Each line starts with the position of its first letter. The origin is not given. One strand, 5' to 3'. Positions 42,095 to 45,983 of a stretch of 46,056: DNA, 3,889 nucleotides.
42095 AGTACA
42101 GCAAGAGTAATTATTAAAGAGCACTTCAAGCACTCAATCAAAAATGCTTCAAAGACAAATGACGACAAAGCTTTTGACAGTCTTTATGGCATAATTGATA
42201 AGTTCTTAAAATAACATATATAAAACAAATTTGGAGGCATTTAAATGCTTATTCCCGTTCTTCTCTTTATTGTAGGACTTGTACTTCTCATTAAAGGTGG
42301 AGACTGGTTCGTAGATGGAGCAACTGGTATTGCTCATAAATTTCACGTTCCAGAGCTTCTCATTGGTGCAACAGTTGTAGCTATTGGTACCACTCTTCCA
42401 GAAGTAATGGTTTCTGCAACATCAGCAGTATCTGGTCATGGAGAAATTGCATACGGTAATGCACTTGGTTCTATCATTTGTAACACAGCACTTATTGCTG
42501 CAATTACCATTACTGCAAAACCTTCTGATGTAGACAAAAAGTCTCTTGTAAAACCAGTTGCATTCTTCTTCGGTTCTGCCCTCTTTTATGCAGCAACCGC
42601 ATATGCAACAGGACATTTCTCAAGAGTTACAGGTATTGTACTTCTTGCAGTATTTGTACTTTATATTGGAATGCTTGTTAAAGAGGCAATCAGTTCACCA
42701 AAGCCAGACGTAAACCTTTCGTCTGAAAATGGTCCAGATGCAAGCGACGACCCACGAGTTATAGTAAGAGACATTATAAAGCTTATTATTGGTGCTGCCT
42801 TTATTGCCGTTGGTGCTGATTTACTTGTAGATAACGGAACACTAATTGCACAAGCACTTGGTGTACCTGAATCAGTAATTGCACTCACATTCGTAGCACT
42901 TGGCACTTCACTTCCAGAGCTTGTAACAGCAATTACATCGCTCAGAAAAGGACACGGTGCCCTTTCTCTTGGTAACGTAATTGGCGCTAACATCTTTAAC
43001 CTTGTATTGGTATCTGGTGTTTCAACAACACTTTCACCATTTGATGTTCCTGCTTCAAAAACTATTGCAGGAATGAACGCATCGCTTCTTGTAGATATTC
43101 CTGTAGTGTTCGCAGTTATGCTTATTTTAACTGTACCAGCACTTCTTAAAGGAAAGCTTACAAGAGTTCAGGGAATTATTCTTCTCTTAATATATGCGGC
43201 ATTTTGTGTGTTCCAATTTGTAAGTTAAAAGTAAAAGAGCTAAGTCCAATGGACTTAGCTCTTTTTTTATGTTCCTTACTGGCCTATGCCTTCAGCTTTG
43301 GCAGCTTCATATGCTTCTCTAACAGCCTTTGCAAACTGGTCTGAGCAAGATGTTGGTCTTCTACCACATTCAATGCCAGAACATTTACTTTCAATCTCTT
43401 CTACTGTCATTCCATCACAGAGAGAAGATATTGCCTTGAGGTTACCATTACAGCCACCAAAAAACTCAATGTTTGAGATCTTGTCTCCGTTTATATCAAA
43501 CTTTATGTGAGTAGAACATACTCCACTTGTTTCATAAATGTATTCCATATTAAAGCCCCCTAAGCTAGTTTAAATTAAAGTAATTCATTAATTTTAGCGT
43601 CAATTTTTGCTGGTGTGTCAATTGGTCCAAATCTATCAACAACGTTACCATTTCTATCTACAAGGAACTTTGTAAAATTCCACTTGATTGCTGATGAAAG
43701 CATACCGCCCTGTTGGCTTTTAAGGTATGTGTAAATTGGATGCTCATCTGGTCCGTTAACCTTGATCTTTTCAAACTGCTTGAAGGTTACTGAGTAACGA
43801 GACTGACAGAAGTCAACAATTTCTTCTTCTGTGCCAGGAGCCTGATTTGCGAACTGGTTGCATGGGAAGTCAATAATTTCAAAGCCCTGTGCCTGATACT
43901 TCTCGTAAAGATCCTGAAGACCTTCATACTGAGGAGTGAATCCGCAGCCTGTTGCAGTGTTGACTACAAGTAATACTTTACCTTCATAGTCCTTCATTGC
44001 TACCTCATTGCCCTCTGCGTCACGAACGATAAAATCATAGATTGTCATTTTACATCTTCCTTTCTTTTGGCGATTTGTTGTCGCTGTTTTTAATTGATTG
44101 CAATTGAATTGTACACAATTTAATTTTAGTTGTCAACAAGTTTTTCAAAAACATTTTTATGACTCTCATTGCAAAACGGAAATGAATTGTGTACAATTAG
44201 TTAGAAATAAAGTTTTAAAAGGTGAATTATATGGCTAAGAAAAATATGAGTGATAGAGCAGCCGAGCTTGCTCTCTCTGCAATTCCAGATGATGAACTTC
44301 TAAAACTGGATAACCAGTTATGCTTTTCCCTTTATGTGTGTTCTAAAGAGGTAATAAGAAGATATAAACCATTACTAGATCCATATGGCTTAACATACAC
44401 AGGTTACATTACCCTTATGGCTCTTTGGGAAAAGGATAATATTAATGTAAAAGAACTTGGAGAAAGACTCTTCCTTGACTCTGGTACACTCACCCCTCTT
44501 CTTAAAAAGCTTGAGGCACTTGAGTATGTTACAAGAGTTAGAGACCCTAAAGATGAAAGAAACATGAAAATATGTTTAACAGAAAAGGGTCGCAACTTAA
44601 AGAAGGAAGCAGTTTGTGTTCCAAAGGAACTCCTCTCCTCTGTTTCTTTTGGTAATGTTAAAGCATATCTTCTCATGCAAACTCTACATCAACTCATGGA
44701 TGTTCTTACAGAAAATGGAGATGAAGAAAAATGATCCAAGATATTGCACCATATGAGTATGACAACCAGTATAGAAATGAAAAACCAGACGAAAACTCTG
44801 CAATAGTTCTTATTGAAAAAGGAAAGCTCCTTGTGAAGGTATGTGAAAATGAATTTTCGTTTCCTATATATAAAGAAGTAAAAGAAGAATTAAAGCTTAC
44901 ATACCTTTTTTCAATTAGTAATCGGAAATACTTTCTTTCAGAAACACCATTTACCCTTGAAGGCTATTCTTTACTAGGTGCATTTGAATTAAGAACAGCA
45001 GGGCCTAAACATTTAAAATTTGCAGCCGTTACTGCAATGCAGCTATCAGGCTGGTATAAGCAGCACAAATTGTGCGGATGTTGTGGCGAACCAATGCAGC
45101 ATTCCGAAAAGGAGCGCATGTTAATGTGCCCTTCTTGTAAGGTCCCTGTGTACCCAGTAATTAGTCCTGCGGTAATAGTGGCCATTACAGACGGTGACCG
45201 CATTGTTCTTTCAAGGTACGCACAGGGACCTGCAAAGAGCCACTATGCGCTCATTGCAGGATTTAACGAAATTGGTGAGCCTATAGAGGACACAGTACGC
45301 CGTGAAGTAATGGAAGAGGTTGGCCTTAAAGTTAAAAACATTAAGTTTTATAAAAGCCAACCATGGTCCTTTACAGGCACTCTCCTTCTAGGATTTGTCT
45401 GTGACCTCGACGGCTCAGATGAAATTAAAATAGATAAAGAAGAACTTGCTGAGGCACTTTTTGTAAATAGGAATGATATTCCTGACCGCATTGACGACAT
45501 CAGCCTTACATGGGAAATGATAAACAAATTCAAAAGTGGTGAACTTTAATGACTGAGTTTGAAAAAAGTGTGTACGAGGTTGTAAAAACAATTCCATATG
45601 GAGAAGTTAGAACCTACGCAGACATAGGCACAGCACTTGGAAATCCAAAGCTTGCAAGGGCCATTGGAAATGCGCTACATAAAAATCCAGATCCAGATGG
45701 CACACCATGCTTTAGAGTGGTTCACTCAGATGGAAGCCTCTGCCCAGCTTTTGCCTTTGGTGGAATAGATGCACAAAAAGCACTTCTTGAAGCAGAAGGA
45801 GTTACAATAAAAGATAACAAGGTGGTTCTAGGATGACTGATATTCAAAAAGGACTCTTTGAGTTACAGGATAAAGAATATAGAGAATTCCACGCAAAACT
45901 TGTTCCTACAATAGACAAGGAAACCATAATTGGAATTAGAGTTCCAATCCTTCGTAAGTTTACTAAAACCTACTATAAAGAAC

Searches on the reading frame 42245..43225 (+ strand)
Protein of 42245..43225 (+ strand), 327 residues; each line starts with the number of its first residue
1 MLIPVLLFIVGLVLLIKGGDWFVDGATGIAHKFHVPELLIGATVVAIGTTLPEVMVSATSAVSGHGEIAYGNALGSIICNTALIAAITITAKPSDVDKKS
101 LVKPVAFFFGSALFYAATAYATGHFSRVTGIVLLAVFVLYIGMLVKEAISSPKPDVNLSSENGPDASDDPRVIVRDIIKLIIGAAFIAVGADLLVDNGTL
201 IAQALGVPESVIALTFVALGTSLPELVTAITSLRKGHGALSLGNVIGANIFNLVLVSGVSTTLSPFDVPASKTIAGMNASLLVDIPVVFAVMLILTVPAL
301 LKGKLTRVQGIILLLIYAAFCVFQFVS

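Call 3: search_protein_families(library=pfam, proteins=[window:42245-43225:+], max_evalue=0.1)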
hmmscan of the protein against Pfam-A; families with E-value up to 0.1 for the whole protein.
window:42245-43225:+ (327 aa): 1 family
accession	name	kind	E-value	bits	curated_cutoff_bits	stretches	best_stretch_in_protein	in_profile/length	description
PF01699.29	Na_Ca_ex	-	4.8e-62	208.8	24.9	2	180-325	6-150/151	Sodium/calcium exchanger protein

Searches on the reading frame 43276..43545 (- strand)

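Call 46: search_protein_families(library=pfam, proteins=[window:43276-43545:-], max_evalue=0.001)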
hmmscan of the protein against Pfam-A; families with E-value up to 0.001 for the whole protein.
window:43276-43545:- (89 aa): 1 family
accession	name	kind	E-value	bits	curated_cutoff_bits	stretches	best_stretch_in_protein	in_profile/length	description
PF12637.14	TSCPD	-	1.6e-25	89.6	22.8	1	3-79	2-88/88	TSCPD domain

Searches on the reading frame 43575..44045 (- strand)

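Call 46: search_protein_families(library=pfam, proteins=[window:43575-44045:-], max_evalue=0.001)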
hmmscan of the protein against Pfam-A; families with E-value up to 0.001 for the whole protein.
window:43575-44045:- (156 aa): 3 families
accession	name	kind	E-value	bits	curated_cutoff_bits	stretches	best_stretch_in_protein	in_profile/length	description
PF00255.25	GSHPx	-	5.2e-40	135.8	27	1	2-109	1-108/108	Glutathione peroxidase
PF00578.27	AhpC-TSA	-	2.2e-07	31.3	26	1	3-63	6-68/124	AhpC/TSA family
PF08534.16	Redoxin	-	0.0006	20.1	26.6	0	9-143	13-136/148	Redoxin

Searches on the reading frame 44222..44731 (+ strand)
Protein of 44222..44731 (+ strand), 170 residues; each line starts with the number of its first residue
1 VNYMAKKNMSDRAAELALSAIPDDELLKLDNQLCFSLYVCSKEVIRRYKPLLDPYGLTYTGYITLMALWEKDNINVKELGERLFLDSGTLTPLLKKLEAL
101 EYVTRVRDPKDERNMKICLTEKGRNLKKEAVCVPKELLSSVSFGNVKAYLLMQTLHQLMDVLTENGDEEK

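Call 46: search_protein_families(library=pfam, proteins=[window:44222-44731:+], max_evalue=0.001)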
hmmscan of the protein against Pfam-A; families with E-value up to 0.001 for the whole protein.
window:44222-44731:+ (170 aa): 5 families
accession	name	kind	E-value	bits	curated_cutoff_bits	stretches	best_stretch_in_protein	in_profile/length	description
PF22381.2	Staph_reg_Sar_Rot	-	1.6e-20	73.5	27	1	48-129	3-84/85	Transcriptional regulator SarA/Rot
PF01047.28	MarR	-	6.1e-15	55.3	24.6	1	57-114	1-58/59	MarR family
PF12802.13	MarR_2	-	1.7e-10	41.3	27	1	55-113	1-60/61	MarR family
PF13463.12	HTH_27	-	1.8e-06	28.5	22.2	1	77-123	22-68/68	Winged helix DNA-binding domain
PF13601.12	HTH_34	-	3.8e-05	24.2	27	1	65-129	6-71/80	Winged helix DNA-binding domain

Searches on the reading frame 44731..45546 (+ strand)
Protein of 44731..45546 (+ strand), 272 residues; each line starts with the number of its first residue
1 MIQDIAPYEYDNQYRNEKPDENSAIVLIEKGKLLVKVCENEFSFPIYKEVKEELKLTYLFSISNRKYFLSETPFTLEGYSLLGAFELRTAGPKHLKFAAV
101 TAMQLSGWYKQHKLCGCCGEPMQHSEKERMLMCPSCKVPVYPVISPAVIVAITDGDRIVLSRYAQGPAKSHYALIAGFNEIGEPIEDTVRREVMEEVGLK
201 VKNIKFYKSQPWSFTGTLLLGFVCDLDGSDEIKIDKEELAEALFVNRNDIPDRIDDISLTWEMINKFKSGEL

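Call 46: search_protein_families(library=pfam, proteins=[window:44731-45546:+], max_evalue=0.001)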
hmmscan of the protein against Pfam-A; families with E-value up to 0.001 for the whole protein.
window:44731-45546:+ (272 aa): 2 families
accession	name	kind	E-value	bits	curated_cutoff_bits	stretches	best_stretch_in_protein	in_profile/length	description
PF00293.34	NUDIX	-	6.8e-14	52.5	21.1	1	146-252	4-121/134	NUDIX domain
PF09297.16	Zn_ribbon_NUD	-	2.2e-07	30.9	24.8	1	111-141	2-32/32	NADH pyrophosphatase zinc ribbon domain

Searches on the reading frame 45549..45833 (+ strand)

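Call 46: search_protein_families(library=pfam, proteins=[window:45549-45833:+], max_evalue=0.001)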
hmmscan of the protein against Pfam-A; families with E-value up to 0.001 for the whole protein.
window:45549-45833:+ (95 aa): 1 family
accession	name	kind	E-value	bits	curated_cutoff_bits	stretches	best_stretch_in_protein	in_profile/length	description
PF01035.26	DNA_binding_1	-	1.4e-28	99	27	1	3-85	1-81/81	6-O-methylguanine DNA methyltransferase, DNA binding domain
